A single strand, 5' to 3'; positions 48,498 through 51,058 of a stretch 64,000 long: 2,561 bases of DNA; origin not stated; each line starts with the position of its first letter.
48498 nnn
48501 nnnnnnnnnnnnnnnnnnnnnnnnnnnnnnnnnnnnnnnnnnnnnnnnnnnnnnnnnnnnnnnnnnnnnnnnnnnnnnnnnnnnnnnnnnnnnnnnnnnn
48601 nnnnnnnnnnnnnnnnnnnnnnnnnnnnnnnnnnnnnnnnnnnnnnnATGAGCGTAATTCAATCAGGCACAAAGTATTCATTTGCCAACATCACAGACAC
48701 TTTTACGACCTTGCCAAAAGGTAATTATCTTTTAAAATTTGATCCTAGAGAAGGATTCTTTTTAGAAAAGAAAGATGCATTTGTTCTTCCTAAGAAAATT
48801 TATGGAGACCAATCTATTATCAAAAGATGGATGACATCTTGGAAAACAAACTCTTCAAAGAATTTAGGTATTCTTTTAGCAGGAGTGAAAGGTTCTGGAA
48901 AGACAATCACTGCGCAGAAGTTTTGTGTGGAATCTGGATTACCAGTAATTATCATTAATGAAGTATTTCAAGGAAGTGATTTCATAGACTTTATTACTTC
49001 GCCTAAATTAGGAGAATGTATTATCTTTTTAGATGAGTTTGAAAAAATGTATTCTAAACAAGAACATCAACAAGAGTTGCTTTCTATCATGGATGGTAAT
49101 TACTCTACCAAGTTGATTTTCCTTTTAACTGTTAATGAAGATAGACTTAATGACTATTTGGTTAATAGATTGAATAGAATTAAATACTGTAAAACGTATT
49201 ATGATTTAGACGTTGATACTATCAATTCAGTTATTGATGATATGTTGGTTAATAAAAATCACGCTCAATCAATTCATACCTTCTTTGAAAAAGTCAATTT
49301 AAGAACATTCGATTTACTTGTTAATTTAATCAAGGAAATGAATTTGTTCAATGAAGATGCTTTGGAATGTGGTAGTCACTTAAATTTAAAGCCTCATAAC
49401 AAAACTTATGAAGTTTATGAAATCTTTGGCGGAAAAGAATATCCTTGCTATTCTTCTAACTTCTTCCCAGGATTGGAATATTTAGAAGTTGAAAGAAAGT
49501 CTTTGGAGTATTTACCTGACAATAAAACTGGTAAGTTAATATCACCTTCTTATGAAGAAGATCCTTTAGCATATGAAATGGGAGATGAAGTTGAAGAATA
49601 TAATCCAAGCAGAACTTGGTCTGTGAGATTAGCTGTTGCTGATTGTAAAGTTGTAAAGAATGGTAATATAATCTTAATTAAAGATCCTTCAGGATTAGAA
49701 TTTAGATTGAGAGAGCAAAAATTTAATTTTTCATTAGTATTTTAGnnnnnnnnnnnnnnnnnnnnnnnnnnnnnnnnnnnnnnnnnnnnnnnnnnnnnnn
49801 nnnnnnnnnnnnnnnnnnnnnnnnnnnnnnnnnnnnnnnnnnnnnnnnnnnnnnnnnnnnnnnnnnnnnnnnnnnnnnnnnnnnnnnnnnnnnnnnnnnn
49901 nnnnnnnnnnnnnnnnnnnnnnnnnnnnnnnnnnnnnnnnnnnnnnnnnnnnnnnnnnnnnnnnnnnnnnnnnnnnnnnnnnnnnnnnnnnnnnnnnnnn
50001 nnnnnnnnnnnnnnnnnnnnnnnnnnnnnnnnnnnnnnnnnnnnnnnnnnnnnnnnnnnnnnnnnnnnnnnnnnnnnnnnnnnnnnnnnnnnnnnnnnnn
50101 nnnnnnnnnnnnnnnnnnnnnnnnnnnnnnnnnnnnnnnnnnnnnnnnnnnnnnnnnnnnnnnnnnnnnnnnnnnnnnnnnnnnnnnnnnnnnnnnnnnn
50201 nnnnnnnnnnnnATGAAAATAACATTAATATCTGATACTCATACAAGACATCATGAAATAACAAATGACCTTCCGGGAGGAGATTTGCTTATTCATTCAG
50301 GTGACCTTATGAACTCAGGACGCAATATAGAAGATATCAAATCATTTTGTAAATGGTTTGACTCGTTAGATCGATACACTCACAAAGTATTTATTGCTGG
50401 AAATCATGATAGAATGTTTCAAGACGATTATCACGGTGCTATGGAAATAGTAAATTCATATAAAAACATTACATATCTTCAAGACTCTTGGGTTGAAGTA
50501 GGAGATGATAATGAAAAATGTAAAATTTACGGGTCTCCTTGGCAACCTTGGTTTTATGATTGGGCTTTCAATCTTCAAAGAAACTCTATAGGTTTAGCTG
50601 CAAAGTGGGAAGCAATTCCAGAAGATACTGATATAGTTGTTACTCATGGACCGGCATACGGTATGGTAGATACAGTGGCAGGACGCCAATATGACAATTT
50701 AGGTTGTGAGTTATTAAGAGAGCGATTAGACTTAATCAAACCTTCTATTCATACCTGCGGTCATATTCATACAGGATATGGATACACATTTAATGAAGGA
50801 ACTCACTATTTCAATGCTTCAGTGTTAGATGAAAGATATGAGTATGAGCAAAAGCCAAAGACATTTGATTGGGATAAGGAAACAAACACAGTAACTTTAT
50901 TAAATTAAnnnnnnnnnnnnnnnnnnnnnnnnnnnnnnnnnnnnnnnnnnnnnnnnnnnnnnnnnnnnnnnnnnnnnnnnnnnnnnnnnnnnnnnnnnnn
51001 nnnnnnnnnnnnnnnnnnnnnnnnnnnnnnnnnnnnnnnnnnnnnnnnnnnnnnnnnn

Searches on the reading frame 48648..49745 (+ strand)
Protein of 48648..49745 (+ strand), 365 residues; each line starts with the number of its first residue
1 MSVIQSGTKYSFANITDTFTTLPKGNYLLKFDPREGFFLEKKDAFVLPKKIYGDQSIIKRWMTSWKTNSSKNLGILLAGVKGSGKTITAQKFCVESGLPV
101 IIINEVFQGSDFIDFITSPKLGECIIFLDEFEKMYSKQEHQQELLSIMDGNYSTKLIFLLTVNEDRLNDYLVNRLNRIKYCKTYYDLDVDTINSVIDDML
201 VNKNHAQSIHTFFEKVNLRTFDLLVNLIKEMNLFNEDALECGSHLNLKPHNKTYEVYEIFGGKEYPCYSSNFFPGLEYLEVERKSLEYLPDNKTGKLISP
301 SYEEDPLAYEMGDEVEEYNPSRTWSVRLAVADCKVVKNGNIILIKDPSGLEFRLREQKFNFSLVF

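Call 22: search_protein_families(library=pfam, proteins=[window:48648-49745:+], max_evalue=0.01)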
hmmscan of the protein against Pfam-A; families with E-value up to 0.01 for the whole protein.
window:48648-49745:+ (365 aa): 4 families
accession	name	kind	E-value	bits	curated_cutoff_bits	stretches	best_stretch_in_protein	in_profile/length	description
PF00004.35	AAA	-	4.9e-11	43.6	21.2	1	75-179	1-127/131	ATPase family associated with various cellular activities (AAA)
PF14532.12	Sigma54_activ_2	-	0.0005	20.7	25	1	58-158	7-105/138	Sigma-54 interaction domain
PF17435.7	CT_584-like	-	0.0073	16.4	25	0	83-157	71-142/183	CT_584-like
PF06745.19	ATPase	-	0.0081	16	26.6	0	75-102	22-53/231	KaiC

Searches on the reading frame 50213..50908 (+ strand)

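Call 22: search_protein_families(library=pfam, proteins=[window:50213-50908:+], max_evalue=0.01)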
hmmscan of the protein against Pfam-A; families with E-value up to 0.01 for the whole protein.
window:50213-50908:+ (231 aa): 2 families
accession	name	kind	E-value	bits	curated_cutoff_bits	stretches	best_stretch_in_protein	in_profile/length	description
PF00149.33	Metallophos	-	2e-14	54.9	21.5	1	1-187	1-190/191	Calcineurin-like phosphoesterase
PF12850.12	Metallophos_2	-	4.4e-07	30.5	27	1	1-188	1-119/154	Calcineurin-like phosphoesterase superfamily domain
